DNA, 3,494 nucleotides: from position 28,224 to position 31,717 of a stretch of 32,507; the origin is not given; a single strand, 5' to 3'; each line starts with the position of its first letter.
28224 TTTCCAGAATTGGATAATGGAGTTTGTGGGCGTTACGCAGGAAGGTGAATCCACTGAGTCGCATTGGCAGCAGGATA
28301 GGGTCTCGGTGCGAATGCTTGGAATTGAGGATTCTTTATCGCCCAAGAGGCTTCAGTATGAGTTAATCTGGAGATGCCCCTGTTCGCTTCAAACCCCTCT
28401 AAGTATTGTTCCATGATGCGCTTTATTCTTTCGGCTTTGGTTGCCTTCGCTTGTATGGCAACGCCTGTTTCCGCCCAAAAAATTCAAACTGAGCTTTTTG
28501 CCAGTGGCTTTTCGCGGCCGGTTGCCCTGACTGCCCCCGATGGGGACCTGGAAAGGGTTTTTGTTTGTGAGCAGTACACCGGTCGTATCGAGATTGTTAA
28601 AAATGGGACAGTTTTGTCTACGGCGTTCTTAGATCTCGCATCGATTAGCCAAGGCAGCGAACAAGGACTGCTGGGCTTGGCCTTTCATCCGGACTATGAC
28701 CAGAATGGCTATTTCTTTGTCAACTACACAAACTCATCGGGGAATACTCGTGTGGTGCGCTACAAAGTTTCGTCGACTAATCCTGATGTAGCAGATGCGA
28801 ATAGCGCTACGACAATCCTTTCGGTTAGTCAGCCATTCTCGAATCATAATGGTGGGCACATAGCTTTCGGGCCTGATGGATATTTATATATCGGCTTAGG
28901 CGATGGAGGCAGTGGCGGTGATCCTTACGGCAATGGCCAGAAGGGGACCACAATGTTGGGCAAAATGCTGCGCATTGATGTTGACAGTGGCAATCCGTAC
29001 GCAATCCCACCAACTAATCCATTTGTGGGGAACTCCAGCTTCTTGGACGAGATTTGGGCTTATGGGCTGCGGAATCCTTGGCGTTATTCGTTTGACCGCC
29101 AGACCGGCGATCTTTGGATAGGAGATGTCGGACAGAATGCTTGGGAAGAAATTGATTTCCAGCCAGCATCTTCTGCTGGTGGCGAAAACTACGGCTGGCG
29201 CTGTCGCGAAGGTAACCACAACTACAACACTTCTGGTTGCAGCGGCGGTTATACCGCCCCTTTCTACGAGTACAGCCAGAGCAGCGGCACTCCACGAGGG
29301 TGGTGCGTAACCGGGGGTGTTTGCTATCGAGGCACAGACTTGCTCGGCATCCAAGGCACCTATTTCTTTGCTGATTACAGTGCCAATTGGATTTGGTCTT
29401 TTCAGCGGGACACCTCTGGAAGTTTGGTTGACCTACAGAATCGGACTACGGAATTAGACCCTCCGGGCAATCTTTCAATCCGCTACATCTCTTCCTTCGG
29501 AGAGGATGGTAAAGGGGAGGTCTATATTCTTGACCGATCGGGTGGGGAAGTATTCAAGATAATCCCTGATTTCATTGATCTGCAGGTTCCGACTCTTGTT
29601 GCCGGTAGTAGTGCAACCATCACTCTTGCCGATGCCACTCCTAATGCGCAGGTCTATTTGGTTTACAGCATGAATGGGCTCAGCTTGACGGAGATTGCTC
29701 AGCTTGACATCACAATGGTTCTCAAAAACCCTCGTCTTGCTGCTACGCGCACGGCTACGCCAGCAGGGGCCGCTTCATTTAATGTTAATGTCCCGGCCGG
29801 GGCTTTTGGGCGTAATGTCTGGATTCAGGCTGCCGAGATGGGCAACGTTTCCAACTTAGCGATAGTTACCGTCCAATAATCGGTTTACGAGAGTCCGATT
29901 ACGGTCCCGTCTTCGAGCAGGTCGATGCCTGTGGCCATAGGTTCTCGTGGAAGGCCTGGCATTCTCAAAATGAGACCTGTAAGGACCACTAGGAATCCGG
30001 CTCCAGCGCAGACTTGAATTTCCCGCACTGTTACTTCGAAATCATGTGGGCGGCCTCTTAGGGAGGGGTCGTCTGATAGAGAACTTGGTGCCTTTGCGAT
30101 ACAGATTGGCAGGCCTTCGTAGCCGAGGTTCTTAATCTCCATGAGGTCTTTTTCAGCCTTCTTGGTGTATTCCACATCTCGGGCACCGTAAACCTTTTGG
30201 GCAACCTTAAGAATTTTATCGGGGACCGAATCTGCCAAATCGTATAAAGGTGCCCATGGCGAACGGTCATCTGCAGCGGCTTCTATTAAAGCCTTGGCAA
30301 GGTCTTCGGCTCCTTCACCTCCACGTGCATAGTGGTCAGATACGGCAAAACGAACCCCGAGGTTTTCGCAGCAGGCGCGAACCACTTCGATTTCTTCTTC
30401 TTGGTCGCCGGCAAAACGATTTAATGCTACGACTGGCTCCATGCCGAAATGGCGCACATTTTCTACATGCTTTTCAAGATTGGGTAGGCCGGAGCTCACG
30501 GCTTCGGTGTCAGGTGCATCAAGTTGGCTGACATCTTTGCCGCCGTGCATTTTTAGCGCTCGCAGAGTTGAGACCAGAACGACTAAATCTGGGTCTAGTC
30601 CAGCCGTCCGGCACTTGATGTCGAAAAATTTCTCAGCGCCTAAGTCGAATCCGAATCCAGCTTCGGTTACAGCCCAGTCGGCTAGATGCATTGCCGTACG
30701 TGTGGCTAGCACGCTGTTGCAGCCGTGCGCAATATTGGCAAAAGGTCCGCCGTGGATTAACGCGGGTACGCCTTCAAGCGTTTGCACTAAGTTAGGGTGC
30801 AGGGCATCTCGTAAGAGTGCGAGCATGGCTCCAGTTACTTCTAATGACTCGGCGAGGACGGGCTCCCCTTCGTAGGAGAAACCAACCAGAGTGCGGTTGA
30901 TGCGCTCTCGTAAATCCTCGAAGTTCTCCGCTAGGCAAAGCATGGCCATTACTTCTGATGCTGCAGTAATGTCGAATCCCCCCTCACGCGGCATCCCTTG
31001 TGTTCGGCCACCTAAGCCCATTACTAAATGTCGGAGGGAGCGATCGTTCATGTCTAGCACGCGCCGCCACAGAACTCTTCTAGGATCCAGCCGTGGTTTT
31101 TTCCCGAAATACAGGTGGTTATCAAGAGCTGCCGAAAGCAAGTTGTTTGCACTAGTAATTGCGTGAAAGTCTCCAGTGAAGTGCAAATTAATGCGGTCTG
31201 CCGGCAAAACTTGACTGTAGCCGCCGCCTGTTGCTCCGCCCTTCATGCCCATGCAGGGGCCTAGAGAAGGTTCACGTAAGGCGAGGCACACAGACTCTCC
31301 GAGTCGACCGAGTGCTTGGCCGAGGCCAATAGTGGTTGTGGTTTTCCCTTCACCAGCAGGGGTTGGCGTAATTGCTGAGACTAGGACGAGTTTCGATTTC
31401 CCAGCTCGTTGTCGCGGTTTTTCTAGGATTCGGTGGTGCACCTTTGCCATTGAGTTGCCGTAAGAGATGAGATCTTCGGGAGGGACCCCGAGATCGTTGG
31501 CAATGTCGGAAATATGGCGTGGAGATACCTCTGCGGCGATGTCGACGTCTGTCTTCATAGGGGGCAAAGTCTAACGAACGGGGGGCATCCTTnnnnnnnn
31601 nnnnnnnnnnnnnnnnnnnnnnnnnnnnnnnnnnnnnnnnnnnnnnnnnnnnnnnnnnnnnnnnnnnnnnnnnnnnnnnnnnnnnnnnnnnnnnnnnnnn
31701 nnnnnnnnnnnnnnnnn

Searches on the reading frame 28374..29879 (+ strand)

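Call 54: search_protein_families(library=pfam, proteins=[window:28374-29879:+], max_evalue=0.001)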
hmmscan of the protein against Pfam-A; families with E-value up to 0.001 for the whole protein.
window:28374-29879:+ (501 aa): 1 family
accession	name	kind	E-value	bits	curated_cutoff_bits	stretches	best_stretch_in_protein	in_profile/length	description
PF07995.17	GSDH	-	1.6e-43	149.7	25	1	55-360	11-303/332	Glucose / Sorbosone dehydrogenase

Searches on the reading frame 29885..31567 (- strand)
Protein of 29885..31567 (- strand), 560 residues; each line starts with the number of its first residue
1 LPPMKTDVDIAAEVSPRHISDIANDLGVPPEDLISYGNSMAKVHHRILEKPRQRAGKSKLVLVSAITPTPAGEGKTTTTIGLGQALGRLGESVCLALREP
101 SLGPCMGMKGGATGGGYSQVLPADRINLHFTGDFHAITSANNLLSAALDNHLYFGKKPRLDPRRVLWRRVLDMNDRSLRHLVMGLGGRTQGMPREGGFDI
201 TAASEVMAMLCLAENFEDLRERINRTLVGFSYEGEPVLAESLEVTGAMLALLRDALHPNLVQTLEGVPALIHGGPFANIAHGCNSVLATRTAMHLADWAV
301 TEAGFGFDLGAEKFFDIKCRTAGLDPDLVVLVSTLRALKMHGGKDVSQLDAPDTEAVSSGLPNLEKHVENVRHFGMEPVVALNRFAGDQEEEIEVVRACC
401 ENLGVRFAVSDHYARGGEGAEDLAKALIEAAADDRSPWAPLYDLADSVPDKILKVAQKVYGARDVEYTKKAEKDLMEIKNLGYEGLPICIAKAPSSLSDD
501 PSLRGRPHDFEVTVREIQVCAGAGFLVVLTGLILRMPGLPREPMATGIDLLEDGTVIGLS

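Call 54: search_protein_families(library=pfam, proteins=[window:29885-31567:-], max_evalue=0.001)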
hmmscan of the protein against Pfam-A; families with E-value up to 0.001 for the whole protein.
window:29885-31567:- (560 aa): 1 family
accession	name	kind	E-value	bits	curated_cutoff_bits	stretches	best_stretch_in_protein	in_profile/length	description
PF01268.25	FTHFS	-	1.2e-246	819.7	27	1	5-560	1-556/556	Formate--tetrahydrofolate ligase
